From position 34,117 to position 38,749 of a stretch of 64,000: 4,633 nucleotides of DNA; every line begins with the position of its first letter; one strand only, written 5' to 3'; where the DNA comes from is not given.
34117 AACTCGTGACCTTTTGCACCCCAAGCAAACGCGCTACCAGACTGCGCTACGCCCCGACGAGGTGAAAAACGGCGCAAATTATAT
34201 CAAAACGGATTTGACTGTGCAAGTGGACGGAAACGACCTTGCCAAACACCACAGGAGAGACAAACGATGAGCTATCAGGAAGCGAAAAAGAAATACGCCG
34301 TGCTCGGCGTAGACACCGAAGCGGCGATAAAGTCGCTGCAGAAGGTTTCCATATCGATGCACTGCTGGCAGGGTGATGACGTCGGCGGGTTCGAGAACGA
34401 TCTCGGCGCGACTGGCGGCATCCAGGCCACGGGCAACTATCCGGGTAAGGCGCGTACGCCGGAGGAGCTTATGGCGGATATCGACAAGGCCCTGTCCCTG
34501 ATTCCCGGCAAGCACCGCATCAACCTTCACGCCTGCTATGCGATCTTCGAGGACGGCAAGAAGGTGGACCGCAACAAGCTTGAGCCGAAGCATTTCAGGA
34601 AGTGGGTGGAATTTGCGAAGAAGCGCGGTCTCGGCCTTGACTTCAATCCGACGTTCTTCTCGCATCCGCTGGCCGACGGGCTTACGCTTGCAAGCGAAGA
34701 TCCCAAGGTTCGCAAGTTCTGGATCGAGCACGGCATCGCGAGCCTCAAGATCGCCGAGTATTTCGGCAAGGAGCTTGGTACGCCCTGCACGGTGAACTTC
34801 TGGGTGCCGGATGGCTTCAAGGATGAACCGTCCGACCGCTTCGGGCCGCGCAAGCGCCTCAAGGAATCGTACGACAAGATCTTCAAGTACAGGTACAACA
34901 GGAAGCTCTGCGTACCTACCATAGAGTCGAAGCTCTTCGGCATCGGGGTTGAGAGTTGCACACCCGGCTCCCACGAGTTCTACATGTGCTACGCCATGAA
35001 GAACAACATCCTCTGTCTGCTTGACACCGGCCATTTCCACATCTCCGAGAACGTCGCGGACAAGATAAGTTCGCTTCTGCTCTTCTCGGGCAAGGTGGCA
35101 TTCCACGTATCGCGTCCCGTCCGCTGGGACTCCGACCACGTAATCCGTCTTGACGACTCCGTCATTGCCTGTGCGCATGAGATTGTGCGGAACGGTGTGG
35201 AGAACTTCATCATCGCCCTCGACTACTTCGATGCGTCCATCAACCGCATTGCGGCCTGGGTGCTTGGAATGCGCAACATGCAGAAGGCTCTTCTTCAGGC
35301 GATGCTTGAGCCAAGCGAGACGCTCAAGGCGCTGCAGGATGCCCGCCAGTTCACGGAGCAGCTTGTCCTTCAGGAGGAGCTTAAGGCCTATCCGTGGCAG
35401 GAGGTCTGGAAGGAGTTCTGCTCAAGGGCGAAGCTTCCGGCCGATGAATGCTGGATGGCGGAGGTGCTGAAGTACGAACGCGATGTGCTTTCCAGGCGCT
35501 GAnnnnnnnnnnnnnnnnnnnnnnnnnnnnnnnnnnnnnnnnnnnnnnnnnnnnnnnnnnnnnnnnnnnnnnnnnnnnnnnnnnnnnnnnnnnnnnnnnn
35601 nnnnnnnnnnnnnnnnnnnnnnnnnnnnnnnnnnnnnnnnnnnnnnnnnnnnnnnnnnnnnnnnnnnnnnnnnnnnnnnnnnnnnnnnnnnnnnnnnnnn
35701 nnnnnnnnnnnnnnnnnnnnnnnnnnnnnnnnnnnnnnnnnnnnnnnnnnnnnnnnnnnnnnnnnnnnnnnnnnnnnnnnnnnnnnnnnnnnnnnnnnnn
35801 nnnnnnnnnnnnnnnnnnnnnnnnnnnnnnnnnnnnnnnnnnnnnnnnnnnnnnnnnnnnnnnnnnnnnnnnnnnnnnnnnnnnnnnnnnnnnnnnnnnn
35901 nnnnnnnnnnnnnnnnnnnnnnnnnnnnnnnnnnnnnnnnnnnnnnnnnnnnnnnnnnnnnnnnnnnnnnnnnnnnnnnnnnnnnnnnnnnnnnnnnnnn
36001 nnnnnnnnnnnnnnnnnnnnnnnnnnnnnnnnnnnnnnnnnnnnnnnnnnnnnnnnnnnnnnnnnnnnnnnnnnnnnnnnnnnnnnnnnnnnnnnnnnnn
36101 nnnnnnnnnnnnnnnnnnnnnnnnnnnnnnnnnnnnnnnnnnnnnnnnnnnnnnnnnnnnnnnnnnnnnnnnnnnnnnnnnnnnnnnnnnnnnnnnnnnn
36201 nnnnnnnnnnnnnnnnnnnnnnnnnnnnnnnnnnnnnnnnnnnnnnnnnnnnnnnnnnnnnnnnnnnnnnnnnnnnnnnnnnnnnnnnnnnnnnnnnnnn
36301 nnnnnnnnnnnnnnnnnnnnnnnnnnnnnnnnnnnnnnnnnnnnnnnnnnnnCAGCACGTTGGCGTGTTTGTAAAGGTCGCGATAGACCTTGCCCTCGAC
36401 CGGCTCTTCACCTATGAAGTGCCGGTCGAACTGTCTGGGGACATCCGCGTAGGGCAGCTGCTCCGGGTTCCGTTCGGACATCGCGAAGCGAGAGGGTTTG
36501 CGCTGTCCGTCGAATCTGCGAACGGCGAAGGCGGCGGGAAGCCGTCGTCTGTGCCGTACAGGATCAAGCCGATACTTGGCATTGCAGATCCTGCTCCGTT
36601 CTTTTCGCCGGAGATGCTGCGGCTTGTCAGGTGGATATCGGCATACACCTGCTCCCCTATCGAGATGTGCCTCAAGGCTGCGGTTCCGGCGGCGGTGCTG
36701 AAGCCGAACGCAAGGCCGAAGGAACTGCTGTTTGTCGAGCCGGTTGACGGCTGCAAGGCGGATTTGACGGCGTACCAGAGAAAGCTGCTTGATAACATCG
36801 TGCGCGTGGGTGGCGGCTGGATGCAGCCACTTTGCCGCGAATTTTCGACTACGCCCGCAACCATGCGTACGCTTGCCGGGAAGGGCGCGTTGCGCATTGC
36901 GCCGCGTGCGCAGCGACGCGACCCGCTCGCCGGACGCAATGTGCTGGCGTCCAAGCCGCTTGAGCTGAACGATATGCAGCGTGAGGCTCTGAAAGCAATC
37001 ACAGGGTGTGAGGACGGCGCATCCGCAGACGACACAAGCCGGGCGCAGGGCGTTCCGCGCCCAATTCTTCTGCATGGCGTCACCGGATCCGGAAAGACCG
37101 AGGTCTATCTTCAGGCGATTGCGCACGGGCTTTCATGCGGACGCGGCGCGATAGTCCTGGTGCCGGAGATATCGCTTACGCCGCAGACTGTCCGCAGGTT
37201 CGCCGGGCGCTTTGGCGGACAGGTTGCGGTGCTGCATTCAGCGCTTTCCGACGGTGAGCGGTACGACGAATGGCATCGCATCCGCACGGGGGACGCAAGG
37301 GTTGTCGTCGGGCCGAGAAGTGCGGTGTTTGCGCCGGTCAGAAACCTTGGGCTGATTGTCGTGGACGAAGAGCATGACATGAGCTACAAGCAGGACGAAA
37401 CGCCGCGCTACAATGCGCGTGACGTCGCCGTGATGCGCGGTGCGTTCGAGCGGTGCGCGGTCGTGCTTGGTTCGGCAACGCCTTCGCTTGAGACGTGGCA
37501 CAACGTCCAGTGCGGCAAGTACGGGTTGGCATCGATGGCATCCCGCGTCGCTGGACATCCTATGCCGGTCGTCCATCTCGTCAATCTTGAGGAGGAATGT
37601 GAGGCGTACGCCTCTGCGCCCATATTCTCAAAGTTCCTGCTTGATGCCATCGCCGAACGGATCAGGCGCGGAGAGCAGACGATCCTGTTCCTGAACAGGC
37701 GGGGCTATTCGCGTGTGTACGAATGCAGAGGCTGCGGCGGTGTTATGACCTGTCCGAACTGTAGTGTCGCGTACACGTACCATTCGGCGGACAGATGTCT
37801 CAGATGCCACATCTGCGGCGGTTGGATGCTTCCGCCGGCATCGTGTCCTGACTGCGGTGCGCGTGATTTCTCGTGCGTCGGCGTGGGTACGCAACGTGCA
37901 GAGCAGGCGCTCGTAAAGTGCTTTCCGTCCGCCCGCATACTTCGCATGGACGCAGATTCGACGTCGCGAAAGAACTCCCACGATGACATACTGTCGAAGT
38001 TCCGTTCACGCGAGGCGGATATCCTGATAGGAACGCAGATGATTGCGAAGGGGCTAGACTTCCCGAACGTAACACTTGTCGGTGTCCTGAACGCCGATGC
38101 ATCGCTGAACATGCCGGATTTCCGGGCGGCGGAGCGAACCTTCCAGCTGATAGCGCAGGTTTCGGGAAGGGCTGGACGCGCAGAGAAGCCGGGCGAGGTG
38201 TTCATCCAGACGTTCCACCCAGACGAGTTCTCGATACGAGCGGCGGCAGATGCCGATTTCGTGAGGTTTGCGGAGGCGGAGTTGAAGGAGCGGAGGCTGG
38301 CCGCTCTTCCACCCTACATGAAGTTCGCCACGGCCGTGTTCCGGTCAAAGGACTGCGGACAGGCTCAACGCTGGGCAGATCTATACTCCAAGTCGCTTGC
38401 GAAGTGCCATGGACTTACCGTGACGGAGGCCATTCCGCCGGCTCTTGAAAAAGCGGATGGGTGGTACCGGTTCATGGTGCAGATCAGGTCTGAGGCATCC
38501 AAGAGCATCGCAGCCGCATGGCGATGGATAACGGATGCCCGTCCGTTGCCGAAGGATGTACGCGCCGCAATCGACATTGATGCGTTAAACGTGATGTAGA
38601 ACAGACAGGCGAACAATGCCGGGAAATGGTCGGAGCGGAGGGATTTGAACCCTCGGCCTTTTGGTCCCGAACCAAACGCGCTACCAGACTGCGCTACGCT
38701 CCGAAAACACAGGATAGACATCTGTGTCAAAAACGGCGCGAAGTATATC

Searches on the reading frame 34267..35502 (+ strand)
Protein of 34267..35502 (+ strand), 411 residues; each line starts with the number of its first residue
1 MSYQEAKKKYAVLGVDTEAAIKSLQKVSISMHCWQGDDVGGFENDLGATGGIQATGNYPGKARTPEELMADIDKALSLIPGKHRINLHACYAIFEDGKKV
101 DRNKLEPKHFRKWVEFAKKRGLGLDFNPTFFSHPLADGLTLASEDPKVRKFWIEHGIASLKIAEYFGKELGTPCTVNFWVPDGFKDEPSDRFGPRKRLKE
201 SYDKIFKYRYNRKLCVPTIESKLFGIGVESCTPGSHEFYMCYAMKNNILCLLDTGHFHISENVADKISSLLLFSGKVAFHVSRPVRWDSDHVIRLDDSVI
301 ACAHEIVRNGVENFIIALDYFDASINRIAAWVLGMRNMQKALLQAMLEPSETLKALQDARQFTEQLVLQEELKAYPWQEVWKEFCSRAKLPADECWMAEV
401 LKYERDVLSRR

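Call 92: search_protein_families(library=pfam, proteins=[window:34267-35502:+], max_evalue=0.00001)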
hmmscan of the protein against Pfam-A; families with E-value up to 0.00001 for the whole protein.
window:34267-35502:+ (411 aa): 1 family
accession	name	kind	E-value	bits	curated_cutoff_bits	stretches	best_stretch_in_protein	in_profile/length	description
PF06134.17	RhaA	-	2.4e-188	627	22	1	2-411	6-417/417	L-rhamnose isomerase (RhaA)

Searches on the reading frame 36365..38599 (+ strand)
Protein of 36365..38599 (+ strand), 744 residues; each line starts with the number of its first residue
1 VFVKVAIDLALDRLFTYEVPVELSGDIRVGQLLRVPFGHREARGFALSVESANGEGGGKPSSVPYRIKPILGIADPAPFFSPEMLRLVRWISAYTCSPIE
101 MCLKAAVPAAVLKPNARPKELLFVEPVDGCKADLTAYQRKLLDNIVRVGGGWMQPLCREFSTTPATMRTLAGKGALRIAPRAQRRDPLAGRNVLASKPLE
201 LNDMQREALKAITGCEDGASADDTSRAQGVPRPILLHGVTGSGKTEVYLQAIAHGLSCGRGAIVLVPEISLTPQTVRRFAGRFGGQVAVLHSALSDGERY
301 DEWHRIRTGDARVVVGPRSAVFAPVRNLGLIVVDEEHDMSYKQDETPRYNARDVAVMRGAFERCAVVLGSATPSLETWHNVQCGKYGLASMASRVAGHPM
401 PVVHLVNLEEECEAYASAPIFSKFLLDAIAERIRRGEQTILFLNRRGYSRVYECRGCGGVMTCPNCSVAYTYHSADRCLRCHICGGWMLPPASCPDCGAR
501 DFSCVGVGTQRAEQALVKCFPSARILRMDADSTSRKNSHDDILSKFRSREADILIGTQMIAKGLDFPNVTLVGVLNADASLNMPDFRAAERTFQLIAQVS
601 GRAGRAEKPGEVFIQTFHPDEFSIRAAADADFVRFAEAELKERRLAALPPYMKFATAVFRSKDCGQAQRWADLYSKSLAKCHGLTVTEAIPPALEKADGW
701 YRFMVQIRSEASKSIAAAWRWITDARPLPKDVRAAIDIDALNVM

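Call 92: search_protein_families(library=pfam, proteins=[window:36365-38599:+], max_evalue=0.00001)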
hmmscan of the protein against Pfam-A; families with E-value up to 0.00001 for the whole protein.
window:36365-38599:+ (744 aa): 6 families
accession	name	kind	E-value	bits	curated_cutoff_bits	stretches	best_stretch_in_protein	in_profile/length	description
PF17764.6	PriA_3primeBD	-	3.3e-23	81.8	22.7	1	4-108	1-96/96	3'DNA-binding domain (3'BD)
PF00270.35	DEAD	-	3.5e-18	66.3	26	1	232-377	15-163/167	DEAD/DEAH box helicase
PF04851.21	ResIII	-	9.8e-14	52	22.5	1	199-374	2-163/164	Type III restriction enzyme, res subunit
PF00271.37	Helicase_C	-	7.5e-12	45.9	23.5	1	524-606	41-109/110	Helicase conserved C-terminal domain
PF18074.6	PriA_C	-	3.1e-07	31.5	26.9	1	650-739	1-94/95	Primosomal protein N C-terminal domain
PF18319.7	Zn_ribbon_PriA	-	3.5e-07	30.5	26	1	463-485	1-23/27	PriA DNA helicase Cys-rich region (CRR) domain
